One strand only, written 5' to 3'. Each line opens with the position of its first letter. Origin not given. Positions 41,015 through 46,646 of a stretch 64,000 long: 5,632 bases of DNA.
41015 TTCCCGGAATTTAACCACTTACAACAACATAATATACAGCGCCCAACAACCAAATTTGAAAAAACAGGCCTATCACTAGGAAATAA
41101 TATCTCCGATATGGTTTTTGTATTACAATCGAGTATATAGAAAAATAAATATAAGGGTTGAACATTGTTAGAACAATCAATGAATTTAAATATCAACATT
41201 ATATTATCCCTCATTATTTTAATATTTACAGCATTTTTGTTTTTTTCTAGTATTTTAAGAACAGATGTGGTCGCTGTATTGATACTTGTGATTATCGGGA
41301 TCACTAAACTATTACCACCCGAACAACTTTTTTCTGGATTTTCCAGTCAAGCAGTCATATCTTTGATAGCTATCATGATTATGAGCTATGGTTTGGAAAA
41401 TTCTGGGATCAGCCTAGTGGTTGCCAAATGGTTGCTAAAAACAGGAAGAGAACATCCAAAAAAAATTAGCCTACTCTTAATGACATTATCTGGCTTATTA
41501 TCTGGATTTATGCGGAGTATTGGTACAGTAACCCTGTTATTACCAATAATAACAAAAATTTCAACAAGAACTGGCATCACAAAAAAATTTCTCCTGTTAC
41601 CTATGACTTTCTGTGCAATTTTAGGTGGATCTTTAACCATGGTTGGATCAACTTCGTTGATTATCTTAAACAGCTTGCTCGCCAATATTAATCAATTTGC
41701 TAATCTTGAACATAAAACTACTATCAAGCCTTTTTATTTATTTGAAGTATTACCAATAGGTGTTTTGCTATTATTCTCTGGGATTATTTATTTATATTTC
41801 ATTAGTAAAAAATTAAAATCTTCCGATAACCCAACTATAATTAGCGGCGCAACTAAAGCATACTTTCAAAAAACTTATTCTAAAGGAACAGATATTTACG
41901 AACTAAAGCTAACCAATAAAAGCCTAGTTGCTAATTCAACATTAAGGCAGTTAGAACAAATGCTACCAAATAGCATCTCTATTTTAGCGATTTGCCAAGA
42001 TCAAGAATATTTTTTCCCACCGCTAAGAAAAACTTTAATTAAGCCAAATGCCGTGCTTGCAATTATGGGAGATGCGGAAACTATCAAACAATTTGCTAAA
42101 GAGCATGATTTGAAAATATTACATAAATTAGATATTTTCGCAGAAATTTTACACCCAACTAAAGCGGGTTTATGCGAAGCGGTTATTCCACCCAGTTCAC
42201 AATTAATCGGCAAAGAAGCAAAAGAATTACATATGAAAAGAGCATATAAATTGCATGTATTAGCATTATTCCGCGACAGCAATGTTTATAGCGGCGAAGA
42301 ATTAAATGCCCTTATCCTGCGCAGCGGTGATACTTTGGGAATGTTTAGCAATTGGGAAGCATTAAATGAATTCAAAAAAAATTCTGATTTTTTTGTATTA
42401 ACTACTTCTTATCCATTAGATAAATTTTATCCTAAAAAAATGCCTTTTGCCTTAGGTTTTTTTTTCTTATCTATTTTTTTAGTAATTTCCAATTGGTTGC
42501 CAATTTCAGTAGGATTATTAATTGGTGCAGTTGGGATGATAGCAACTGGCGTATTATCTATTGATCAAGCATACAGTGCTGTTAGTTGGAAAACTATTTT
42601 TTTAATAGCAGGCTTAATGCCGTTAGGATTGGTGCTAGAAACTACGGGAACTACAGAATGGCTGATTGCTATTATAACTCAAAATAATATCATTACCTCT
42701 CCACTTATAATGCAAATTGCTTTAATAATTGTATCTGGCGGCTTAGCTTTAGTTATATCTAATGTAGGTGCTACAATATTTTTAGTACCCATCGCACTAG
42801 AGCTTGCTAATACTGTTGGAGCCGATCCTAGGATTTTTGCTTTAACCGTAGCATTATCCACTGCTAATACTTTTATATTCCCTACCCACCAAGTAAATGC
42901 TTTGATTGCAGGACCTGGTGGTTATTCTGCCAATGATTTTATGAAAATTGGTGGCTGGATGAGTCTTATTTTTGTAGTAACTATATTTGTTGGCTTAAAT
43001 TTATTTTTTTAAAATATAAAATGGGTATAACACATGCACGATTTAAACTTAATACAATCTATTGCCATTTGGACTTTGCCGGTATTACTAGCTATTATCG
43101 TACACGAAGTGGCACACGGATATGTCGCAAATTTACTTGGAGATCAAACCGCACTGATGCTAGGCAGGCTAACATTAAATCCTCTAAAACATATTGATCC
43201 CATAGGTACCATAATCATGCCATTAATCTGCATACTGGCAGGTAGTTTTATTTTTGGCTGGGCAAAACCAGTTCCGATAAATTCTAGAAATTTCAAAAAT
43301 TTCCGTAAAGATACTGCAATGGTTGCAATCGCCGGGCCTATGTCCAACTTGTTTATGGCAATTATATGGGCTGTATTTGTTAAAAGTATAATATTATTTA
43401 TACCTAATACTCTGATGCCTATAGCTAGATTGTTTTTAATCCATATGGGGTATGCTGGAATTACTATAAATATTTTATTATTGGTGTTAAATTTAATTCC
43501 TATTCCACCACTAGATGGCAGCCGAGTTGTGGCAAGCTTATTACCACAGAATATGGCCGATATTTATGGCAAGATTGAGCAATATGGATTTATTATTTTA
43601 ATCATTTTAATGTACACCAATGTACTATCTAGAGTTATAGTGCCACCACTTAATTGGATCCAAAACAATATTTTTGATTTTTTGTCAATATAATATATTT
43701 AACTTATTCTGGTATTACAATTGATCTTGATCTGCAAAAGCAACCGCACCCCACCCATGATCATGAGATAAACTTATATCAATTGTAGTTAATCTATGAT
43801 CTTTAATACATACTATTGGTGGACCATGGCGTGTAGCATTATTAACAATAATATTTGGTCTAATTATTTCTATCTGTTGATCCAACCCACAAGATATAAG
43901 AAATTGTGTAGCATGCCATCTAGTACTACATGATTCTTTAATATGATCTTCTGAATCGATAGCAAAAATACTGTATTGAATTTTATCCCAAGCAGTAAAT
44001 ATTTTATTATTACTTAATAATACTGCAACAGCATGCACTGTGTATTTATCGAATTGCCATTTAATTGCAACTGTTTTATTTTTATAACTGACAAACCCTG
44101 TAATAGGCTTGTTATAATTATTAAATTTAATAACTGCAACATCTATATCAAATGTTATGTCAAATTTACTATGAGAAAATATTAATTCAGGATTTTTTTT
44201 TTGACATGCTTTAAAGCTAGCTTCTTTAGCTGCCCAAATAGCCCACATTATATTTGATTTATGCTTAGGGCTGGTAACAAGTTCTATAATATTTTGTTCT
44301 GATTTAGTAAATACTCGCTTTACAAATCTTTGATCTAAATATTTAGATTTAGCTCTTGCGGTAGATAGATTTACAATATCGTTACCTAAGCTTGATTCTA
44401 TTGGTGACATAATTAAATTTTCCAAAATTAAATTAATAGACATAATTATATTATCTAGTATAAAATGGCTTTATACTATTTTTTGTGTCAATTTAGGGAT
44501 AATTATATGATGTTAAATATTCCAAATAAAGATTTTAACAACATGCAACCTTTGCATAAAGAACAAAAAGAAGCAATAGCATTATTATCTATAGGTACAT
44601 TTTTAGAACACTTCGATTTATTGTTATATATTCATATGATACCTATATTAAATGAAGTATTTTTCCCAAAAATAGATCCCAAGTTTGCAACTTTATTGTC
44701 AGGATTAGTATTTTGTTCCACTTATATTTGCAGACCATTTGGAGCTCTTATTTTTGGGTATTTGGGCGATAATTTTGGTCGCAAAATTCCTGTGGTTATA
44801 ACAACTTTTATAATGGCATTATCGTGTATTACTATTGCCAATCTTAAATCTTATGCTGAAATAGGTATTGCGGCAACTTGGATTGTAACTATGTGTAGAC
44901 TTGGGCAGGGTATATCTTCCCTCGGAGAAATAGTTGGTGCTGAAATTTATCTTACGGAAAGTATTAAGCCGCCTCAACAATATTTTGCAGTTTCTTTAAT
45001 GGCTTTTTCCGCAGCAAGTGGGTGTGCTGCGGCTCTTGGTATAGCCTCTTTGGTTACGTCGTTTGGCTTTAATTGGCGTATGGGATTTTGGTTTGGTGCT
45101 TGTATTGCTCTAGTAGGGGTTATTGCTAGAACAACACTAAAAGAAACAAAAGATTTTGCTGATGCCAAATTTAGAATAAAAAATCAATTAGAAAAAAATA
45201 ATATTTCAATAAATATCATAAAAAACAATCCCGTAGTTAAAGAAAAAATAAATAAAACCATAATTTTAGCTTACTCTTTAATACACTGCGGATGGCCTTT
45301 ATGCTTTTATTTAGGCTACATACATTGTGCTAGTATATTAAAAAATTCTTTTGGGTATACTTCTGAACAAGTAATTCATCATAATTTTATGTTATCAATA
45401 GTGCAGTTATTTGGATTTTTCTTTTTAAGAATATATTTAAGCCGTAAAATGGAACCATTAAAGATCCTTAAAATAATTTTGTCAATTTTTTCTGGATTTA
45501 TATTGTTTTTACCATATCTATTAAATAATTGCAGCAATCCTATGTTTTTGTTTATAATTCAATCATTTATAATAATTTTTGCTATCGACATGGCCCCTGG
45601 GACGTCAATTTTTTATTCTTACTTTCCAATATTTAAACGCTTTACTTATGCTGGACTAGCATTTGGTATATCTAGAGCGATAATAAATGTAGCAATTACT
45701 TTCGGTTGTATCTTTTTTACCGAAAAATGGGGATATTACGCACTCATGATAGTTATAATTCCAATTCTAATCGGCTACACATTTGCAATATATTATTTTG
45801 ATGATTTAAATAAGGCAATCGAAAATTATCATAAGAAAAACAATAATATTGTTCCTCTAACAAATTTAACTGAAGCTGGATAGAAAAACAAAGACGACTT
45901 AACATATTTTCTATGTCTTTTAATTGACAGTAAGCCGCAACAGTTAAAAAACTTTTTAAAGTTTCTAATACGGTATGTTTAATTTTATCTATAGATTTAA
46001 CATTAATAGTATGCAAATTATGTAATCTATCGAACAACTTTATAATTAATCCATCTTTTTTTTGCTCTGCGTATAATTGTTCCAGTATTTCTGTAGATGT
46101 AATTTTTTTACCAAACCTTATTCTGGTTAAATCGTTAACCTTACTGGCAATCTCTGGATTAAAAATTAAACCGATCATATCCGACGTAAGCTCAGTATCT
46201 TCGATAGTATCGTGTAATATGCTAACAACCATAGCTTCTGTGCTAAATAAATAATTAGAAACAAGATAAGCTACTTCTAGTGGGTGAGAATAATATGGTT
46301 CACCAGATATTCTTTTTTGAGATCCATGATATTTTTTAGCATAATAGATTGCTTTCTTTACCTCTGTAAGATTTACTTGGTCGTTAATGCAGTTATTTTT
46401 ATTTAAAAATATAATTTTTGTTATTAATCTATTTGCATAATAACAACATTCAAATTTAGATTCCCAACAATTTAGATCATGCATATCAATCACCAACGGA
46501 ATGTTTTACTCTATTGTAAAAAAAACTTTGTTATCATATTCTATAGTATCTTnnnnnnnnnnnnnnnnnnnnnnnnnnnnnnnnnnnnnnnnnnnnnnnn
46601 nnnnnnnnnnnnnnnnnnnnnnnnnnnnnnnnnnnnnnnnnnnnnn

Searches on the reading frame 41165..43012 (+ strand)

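Call 26: search_protein_families(library=pfam, proteins=[window:41165-43012:+], max_evalue=0.001)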
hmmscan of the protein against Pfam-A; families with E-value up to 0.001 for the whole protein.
window:41165-43012:+ (615 aa): 3 families
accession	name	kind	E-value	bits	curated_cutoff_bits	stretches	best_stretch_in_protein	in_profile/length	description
PF03600.22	CitMHS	-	2.8e-63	214.5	31.9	1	24-563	2-336/336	Citrate transporter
PF02080.26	TrkA_C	-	1.9e-14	53.7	27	2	338-405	3-68/71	TrkA-C domain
PF00939.25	Na_sulph_symp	-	2.2e-08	34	27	1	449-609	296-460/472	Sodium:sulfate symporter transmembrane region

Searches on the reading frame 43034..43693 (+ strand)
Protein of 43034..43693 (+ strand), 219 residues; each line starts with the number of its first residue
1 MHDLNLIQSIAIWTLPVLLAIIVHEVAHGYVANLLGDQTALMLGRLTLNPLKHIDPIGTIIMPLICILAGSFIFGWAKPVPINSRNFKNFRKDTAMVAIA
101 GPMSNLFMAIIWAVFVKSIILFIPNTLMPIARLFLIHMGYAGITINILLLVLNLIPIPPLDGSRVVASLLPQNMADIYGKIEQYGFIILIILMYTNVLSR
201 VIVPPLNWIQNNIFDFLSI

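Call 26: search_protein_families(library=pfam, proteins=[window:43034-43693:+], max_evalue=0.001)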
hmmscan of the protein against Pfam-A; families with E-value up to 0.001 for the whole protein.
window:43034-43693:+ (219 aa): 1 family
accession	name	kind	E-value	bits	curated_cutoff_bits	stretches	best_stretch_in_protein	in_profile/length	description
PF02163.28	Peptidase_M50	-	7.7e-10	38.9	27.2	1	130-185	154-210/221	Peptidase family M50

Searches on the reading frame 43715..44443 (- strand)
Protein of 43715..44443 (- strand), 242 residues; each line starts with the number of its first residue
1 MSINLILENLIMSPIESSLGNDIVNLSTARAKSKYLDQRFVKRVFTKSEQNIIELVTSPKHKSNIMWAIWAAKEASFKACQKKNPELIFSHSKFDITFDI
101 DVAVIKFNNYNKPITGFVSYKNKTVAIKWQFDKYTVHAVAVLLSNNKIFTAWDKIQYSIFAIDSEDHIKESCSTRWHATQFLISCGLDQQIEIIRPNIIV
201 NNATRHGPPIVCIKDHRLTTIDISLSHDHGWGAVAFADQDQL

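Call 26: search_protein_families(library=pfam, proteins=[window:43715-44443:-], max_evalue=0.001)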
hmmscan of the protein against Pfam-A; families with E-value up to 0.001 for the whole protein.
window:43715-44443:- (242 aa): 1 family
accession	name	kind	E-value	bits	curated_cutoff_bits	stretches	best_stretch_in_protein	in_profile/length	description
PF01648.25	ACPS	-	5.9e-11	42.8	25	1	18-99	1-79/111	4'-phosphopantetheinyl transferase superfamily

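Call 52: search_protein_families(library=ncbifam, proteins=[window:43715-44443:-], max_evalue=0.00001)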
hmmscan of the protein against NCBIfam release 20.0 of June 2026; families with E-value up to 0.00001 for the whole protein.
window:43715-44443:- (242 aa): 3 families
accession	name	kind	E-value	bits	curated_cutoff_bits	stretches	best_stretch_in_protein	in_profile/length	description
TIGR00556.1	pantethn_trn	domain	1.5e-09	38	45.35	1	18-112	4-90/128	phosphopantetheine--protein transferase domain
NF011253.0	PRK14659.1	equivalog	5e-07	30.3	156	0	18-80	4-66/123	holo-[acyl-carrier-protein] synthase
NF000835.0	PRK00070.4-1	equivalog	8.4e-06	26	128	1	19-85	5-70/115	holo-ACP synthase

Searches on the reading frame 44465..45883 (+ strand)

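Call 26: search_protein_families(library=pfam, proteins=[window:44465-45883:+], max_evalue=0.001)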
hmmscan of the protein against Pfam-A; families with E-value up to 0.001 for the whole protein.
window:44465-45883:+ (472 aa): 2 families
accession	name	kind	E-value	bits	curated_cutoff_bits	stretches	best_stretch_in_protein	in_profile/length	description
PF07690.21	MFS_1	-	2.4e-20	73.2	33.4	1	42-413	2-345/347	Major Facilitator Superfamily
PF00083.30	Sugar_tr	-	7e-10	38.8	22.3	1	42-440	6-434/452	Sugar (and other) transporter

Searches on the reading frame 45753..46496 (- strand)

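Call 26: search_protein_families(library=pfam, proteins=[window:45753-46496:-], max_evalue=0.001)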
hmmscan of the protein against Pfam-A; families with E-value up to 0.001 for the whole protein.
window:45753-46496:- (247 aa): 1 family
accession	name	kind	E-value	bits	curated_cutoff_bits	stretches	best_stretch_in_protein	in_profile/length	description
PF13328.12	HD_4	-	6.3e-15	55.7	27.2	1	49-183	1-146/156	HD domain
